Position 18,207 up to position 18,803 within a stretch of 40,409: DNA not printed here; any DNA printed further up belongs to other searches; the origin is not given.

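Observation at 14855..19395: Candidate three-gene defence module: ORF6N protein, JAB-less RadC-N HhH protein and Type IIG nuclease-methyltransferase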

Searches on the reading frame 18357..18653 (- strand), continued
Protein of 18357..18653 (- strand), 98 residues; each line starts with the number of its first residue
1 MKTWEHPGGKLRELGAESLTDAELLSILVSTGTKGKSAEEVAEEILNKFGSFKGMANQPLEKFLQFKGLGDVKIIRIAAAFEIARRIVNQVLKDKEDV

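Call 24: search_protein_families(library=pfam, proteins=[P0288, P0331, P0358, P0300, P0368, P0243, P0252, P0247, P0352], max_evalue=0.001)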
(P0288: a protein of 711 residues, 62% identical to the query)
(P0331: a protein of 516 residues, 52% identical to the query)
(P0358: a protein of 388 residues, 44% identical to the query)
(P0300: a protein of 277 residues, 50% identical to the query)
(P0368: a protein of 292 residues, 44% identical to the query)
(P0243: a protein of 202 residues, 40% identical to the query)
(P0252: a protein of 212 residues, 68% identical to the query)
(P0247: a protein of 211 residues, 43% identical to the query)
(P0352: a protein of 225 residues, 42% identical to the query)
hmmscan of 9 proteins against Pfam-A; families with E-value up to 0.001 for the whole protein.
P0288 (711 aa): 27 families (the best 25 are shown)
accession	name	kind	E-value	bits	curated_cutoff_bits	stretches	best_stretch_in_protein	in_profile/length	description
PF00515.34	TPR_1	-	6.8e-70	228.7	27.8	6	525-558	1-34/34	Tetratricopeptide repeat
PF07719.23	TPR_2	-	5.2e-62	201.3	27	6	526-558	2-34/34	Tetratricopeptide repeat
PF13414.12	TPR_11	-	1.6e-48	162.5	26.8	6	532-573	1-42/42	TPR repeat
PF13181.12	TPR_8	-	4e-44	145.5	25.7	6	628-659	2-33/34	Tetratricopeptide repeat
PF13431.12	TPR_17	-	2.6e-40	133.8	24.4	4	548-579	2-33/34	Tetratricopeptide repeat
PF13432.12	TPR_16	-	1.1e-32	112.5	32.7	3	530-592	2-64/65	Tetratricopeptide repeat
PF13424.12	TPR_12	-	3.4e-32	110.9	30.1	4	530-589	8-75/77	Tetratricopeptide repeat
PF13428.12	TPR_14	-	3e-24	83.5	23.5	0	530-565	6-41/44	Tetratricopeptide repeat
PF14559.12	TPR_19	-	1.1e-23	83.8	25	1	538-592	4-58/68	Tetratricopeptide repeat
PF13371.12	TPR_9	-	1e-18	67.5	35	1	567-629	3-65/73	Tetratricopeptide repeat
PF13174.12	TPR_6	-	2.3e-18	65.9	26.3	0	565-591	6-32/33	Tetratricopeptide repeat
PF20582.4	UPF0758_N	-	5.9e-13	49.1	27.1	1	22-88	12-76/77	UPF0758 N-terminal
PF10516.15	SHNi-TPR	-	9.2e-13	47.9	21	0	505-521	15-31/38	SHNi-TPR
PF24575.1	TPR_Slam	-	1.8e-12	48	35.2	0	631-671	51-91/104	Surface lipoprotein assembly modifier, N-terminal TPR repeats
PF13374.12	TPR_10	-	1.4e-11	44.4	27.5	0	561-589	4-32/42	Tetratricopeptide repeat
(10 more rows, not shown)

P0331 (516 aa): 6 families
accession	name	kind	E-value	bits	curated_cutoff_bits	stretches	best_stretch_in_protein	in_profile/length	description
PF01555.25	N6_N4_Mtase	-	3.4e-19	70.1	26.7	2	181-256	146-213/221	DNA methylase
PF20582.4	UPF0758_N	-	6.1e-16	58.7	27.1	1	15-81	9-75/77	UPF0758 N-terminal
PF01170.24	UPF0020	-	3.6e-13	50.1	22.3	1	205-397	9-138/197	RMKL-like, methyltransferase domain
PF08241.18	Methyltransf_11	-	1e-05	26.5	21.2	0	434-455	74-95/95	Methyltransferase domain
PF13649.12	Methyltransf_25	-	9.2e-05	23.5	27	0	431-450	77-96/97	Methyltransferase domain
PF13847.12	Methyltransf_31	-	0.00089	19.4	27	0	357-456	51-110/145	Methyltransferase domain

P0358 (388 aa): 4 families
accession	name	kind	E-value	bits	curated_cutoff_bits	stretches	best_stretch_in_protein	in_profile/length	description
PF01555.25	N6_N4_Mtase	-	2.8e-32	112.9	26.7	2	108-202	112-221/221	DNA methylase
PF20582.4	UPF0758_N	-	4e-14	52.9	27.1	1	2-70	9-76/77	UPF0758 N-terminal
PF14520.12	HHH_5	-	3.6e-06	27.8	27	1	36-77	13-55/57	Helix-hairpin-helix domain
PF01170.24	UPF0020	-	2.6e-05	24.5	22.3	1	160-273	26-141/197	RMKL-like, methyltransferase domain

P0300 (277 aa): 2 families
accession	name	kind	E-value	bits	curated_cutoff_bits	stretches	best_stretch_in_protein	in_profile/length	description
PF20582.4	UPF0758_N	-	4.1e-14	52.9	27.1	1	42-111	8-76/77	UPF0758 N-terminal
PF01170.24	UPF0020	-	6.8e-05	23.1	22.3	1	241-277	9-45/197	RMKL-like, methyltransferase domain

P0368 (292 aa): 5 families
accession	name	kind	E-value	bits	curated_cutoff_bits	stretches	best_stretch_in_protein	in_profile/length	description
PF20582.4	UPF0758_N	-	4e-20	72.1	27.1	1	21-95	3-76/77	UPF0758 N-terminal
PF04002.20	RadC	-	1.9e-15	57.3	22.1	1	119-189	2-72/121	RadC-like JAB domain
PF14520.12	HHH_5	-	3.9e-08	34.1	27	1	62-102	14-55/57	Helix-hairpin-helix domain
PF00633.29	HHH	-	4.8e-06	26.6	24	1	73-100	2-29/30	Helix-hairpin-helix motif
PF12826.13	HHH_2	-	5.7e-06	26.8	27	1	61-99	14-52/64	Helix-hairpin-helix motif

P0243 (202 aa): 1 family
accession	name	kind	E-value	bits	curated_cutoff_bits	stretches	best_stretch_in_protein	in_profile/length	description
PF20582.4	UPF0758_N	-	3.8e-25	88.2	27.1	2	20-92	5-76/77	UPF0758 N-terminal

P0252 (212 aa): 1 family
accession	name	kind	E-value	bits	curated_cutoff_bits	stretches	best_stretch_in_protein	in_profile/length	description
PF20582.4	UPF0758_N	-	2.1e-18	66.6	27.1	1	24-92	10-77/77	UPF0758 N-terminal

P0247 (211 aa): 1 family
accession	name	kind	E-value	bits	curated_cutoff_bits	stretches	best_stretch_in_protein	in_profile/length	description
PF20582.4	UPF0758_N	-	1.6e-24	86.2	27.1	2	8-83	10-76/77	UPF0758 N-terminal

P0352 (225 aa): 4 families
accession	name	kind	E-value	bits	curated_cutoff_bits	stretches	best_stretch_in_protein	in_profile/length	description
PF04002.20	RadC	-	2.7e-37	127.8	22.1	1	102-221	1-120/121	RadC-like JAB domain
PF20582.4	UPF0758_N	-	8.4e-27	93.5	27.1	1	5-82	1-77/77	UPF0758 N-terminal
PF12826.13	HHH_2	-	9.4e-05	22.9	27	1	47-88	14-55/64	Helix-hairpin-helix motif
PF00633.29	HHH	-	0.00046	20.3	24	1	66-86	9-29/30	Helix-hairpin-helix motif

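Call 28: search_solved_structures(query=window:18357-18653:-, max_evalue=1)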
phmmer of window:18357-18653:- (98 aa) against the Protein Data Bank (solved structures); distinct sequences matched with E-value up to 1: 5.
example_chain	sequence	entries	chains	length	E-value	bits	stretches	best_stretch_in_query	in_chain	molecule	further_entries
5hm5_A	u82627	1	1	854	0.00011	25.7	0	41-81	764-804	Topoisomerase V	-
8df7_A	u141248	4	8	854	0.00034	24.2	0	41-80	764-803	Topoisomerase V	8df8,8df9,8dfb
2p68_A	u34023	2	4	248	0.03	17.9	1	17-51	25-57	3-oxoacyl-[acyl-carrier-protein] reductase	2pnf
7uij_C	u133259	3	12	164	0.76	13.5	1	10-43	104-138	Outer surface protein C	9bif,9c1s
1ggq_A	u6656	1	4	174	0.86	13.3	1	10-43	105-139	OUTER SURFACE PROTEIN C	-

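Call 43: find_encoding_contigs(protein=P0152, flank=10000, max_places=2)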
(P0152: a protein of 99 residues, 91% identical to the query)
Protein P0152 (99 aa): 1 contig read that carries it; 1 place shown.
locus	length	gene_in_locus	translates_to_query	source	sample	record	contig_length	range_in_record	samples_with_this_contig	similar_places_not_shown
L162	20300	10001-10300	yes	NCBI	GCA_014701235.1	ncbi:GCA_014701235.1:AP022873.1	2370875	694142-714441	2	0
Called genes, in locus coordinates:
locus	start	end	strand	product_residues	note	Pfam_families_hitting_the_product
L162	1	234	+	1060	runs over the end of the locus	PF02384:N6_Mtase, PF07669:Eco57I (faint), PF18135:Type_ISP_C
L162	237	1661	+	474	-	PF02934:GatB_N, PF02637:GatB_Yqey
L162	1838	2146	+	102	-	PF14522:Cytochrome_C7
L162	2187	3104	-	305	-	PF01063:Aminotran_4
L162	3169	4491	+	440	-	PF01134:GIDA, PF01262:AlaDh_PNT_C (weak), PF07992:Pyr_redox_2, PF12831:FAD_oxidored (weak), PF13450:NAD_binding_8 (weak)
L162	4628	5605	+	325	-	PF13102:Phage_int_SAM_5 (faint), PF02899:Phage_int_SAM_1, PF13495:Phage_int_SAM_4, PF00589:Phage_integrase, PF22823:MrpR_C_cat (weak)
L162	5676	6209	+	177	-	PF00227:Proteasome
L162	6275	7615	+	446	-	PF00004:AAA (weak), PF07728:AAA_5 (weak), PF00004:AAA, PF07724:AAA_2, PF10431:ClpB_D2-small (weak)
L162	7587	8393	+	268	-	PF03330:DPBB_1, PF05036:SPOR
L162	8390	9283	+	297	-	PF00696:AA_kinase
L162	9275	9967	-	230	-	PF01261:AP_endonuc_2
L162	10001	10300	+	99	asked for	PF20582:UPF0758_N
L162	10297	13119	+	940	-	PF02384:N6_Mtase, PF20473:MmeI_Mtase, PF07669:Eco57I, PF22837:M_Eco57I_C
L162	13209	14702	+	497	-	PF02796:HTH_7, PF00665:rve, PF22483:Mu-transpos_C_2 (weak)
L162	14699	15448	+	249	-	PF01695:IstB_IS21, PF00308:Bac_DnaA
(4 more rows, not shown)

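Call 45: predict_structure(alignment_id=A4)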
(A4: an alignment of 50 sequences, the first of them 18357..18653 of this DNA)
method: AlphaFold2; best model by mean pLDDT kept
length: 98 residues; sequences in the alignment: 50
mean_pLDDT: 93.4   pTM: 0.83
mean pLDDT of the five models: 93.4, 93.3, 93.0, 92.0, 89.5
residues with pLDDT >= 90: 86; 70-90: 9; 50-70: 3; < 50: 0
segments of 3 or more residues with pLDDT < 50: none
pLDDT, mean of each block of 10 residues (from residue 1): 82 96 97 94 97 94 93 96 97 88
secondary structure, 60 per line:
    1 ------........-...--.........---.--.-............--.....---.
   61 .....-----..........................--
elements in order: H7-14 H21-29 H38-49 H52-56 H60-65 H71-96

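Call 50: fold_search(model_id=the predicted structure, library=pdb)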
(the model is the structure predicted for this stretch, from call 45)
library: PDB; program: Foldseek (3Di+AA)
matches with E <= 10: 174; with E <= 0.001: 0
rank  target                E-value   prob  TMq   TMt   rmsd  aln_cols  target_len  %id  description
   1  2bgw_A                3.2e-01  0.91  0.39  0.20   4.5        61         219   30  XPF from Aeropyrum pernix, complex with DNA (released 2005-02-23)
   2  2bgw_B                3.9e-01  0.96  0.48  0.25   5.7        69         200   19  XPF from Aeropyrum pernix, complex with DNA (released 2005-02-23)
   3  2mut_MODEL_1_A        3.9e-01  0.87  0.46  0.46   8.4        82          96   20  Solution structure of the F231L mutant ERCC1-XPF dimerization region (released 2015-06-24)
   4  9qed_B                6.5e-01  0.60  0.40  0.22   8.6        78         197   15  Cryo-EM structure of the XPF-ERCC1-SLX4(330-555)-SLX4IP complex (released 2025-12-17)
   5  1kg7                  7.7e-01  0.69  0.48  0.24   6.3        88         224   18  Crystal Structure of the E161A mutant of E.coli MutY (core fragment) (released 2002-11-26)
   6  1wef                  8.7e-01  0.72  0.50  0.25   6.2        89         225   20  Catalytic Domain Of Muty From Escherichia Coli K20A Mutant (released 2004-09-21)
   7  1kg6                  8.7e-01  0.63  0.48  0.24   6.3        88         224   18  Crystal structure of the K142R mutant of E.coli MutY (core fragment) (released 2002-11-26)
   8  1kg4                  9.7e-01  0.60  0.48  0.24   6.3        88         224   18  Crystal structure of the K142A mutant of E. coli MutY (core fragment) (released 2002-11-26)
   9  1kg2                  1.0e+00  0.60  0.47  0.24   6.4        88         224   18  Crystal structure of the core fragment of MutY from E.coli at 1.2A resolution (released 2002-11-26)
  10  6sxa_G                1.0e+00  0.51  0.43  0.24   8.1        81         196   20  XPF-ERCC1 Cryo-EM Structure, Apo-form (released 2020-03-11)
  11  9qec_B                1.1e+00  0.47  0.40  0.22   8.8        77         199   14  Cryo-EM structure of the XPF-ERCC1-XPA complex (released 2025-12-17)
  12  8pw5_V1               1.1e+00  0.11  0.21  0.19  12.2        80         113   20  CS respirasome from murine liver (released 2024-04-24)
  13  2bhn_C                1.2e+00  0.51  0.39  0.22  13.1        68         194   26  XPF from Aeropyrum pernix (released 2005-02-23)
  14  1kqj                  1.3e+00  0.57  0.49  0.24   6.2        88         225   20  Crystal Structure of a Mutant of MutY Catalytic Domain (released 2002-04-10)
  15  3iho                  1.4e+00  0.60  0.42  0.32   3.0        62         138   21  The C-terminal glycosylase domain of human MBD4 (released 2009-08-25)
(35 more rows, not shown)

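Call 58: find_encoding_contigs(protein=P0253, flank=5000, max_places=2)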
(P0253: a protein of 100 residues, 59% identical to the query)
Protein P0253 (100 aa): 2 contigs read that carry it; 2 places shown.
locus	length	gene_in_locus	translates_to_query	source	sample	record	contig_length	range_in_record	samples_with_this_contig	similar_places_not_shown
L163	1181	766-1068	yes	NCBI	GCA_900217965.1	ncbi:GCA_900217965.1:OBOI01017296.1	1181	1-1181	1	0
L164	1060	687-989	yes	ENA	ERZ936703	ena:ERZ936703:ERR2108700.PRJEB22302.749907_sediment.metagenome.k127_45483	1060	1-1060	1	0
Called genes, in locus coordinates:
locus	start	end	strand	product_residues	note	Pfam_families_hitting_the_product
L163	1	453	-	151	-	?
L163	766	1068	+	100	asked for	PF20582:UPF0758_N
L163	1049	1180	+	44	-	?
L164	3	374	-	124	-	?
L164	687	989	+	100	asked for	PF20582:UPF0758_N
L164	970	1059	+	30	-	?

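Call 59: find_encoding_contigs(protein=P0281, flank=5000, max_places=2)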
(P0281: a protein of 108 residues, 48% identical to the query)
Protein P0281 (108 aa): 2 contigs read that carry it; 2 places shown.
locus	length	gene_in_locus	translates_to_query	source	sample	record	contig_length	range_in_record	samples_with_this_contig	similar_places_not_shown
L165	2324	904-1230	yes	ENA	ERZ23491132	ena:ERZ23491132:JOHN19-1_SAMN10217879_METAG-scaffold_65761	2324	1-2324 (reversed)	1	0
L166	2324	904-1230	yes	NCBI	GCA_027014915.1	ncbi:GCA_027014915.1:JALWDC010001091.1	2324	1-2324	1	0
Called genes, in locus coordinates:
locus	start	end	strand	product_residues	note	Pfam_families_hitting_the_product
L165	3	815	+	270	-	?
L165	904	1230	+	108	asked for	PF20582:UPF0758_N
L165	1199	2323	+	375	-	?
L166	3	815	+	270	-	?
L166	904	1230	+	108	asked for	PF20582:UPF0758_N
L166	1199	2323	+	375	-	?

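Call 60: find_encoding_contigs(protein=P0326, flank=5000, max_places=2)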
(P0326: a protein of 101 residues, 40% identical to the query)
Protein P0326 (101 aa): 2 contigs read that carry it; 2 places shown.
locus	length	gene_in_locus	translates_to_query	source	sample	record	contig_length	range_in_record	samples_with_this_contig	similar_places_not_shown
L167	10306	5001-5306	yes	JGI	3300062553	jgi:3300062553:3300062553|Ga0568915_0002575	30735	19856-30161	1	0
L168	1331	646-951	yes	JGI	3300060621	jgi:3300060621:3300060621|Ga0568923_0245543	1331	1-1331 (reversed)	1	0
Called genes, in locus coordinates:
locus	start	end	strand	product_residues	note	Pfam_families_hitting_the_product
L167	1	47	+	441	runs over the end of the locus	PF00675:Peptidase_M16, PF05193:Peptidase_M16_C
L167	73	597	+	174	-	PF01288:HPPK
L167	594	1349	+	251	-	PF01712:dNK, PF13238:AAA_18 (faint)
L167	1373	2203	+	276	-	PF02569:Pantoate_ligase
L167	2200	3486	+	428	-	PF14701:hDGE_amylase, PF00128:Alpha-amylase (faint)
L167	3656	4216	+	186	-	PF08645:PNK3P (weak), PF13242:Hydrolase_like (weak)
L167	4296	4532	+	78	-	-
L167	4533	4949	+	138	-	PF10130:PIN_2 (faint)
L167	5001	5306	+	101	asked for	PF20582:UPF0758_N, PF12826:HHH_2 (weak)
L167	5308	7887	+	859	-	PF01555:N6_N4_Mtase, PF02086:MethyltransfD12 (weak), PF03602:Cons_hypoth95 (faint), PF27126:NmeDI_C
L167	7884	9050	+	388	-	PF13177:DNA_pol3_delta2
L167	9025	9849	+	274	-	PF04468:PSP1, PF28472:PSP1_3rd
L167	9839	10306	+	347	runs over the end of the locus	?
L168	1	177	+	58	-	?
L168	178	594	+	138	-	PF10130:PIN_2 (faint)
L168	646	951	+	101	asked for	PF20582:UPF0758_N, PF12826:HHH_2 (weak)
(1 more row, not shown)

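Call 61: find_encoding_contigs(protein=P0353, flank=5000, max_places=2)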
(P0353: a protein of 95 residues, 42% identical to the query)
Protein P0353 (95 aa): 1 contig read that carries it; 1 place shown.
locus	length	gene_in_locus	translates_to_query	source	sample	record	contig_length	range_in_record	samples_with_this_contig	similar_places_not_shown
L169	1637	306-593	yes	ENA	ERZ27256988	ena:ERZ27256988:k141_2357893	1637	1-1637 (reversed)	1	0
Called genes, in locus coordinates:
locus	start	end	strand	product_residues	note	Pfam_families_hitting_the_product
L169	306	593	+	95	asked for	PF20582:UPF0758_N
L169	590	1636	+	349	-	?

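Call 62: search_protein_families(library=pfam, proteins=[L165:1199-2323:+, L169:590-1636:+, L167:5308-7887:+, L163:1049-1180:+], max_evalue=0.01)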
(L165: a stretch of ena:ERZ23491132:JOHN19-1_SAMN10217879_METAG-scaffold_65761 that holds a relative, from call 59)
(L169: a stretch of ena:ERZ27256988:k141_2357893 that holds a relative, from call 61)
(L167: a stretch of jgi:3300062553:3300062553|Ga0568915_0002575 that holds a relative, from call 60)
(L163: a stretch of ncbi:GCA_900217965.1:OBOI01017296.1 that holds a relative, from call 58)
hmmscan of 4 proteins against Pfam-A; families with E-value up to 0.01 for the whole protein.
L165:1199-2323:+ (375 aa): 0 families

L169:590-1636:+ (349 aa): 5 families
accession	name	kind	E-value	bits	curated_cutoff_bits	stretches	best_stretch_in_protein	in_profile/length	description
PF01555.25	N6_N4_Mtase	-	2.2e-09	38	26.7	1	38-91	161-214/221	DNA methylase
PF03602.21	Cons_hypoth95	-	1.7e-05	25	24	1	53-107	37-91/182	Conserved hypothetical protein 95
PF02086.21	MethyltransfD12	-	5.1e-05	23.6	22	1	53-130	14-92/253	D12 class N6 adenine-specific DNA methyltransferase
PF02475.24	TRM5-TYW2_MTfase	-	0.00078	19.9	28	1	39-93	18-73/164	TRM5/TYW2 methyltransferase domain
PF01170.24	UPF0020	-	0.0032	17.6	22.3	1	57-94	27-64/197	RMKL-like, methyltransferase domain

L167:5308-7887:+ (859 aa): 4 families
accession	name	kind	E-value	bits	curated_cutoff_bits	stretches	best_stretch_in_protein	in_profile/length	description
PF01555.25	N6_N4_Mtase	-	7.5e-17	62.5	26.7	2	40-91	163-214/221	DNA methylase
PF03602.21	Cons_hypoth95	-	2.1e-08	34.5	24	1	58-119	41-108/182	Conserved hypothetical protein 95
PF02086.21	MethyltransfD12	-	1.8e-07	31.6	22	1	52-130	16-90/253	D12 class N6 adenine-specific DNA methyltransferase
PF01170.24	UPF0020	-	0.0091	16.1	22.3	0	57-86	27-56/197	RMKL-like, methyltransferase domain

L163:1049-1180:+ (44 aa): 0 families

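Call 73: search_dna_similar(query=window:18357-18653:-, collection=plasmids, mode=protein, max_rows=12, max_evalue=1e-8)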
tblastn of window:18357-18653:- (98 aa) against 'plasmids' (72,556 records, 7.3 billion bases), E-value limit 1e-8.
Records with a match: 1; places in all: 1; records where one place covers at least 80% of the query: 0.
Best place of each record, by identity: <60% 1.
By first word of the organism name: Legionella 1.
By predicted mobility (MOB-suite, as given by PLSDB): non-mobilizable 1.
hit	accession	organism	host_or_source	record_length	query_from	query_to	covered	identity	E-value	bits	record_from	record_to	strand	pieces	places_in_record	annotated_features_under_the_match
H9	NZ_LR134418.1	Legionella adelaidensis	environmental,Cooling tower water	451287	1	73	74%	40.3%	1e-10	63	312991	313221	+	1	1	radC: DNA repair protein RadC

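Call 74: find_encoding_contigs(protein=P0252, flank=6000, max_places=3)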
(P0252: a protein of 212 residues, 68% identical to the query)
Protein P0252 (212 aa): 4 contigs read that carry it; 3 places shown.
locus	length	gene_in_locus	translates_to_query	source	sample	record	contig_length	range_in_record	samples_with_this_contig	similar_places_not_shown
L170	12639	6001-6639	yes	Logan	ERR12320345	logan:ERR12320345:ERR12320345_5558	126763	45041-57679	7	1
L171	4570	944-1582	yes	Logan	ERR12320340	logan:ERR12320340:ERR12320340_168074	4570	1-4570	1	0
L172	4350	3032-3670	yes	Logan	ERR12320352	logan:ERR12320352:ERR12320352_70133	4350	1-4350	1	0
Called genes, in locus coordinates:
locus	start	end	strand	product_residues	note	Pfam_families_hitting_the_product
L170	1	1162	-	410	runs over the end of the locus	PF00149:Metallophos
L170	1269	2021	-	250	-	PF14451:Ub-Mut7C, PF01927:Mut7-C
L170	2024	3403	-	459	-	PF00070:Pyr_redox (faint), PF00890:FAD_binding_2 (weak), PF01266:DAO, PF01593:Amino_oxidase, PF01946:Thi4 (weak), PF03486:HI0933_like (faint), PF13450:NAD_binding_8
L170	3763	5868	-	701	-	PF01432:Peptidase_M3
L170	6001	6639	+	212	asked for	PF20582:UPF0758_N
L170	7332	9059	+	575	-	PF00246:Peptidase_M14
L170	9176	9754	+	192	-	PF07617:DUF1579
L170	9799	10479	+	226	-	PF03807:F420_oxidored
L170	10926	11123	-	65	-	-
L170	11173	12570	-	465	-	PF03372:Exo_endo_phos (weak)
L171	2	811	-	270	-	?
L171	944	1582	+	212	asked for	PF20582:UPF0758_N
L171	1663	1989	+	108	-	-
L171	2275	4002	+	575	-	PF00246:Peptidase_M14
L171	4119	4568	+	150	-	?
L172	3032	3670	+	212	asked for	PF20582:UPF0758_N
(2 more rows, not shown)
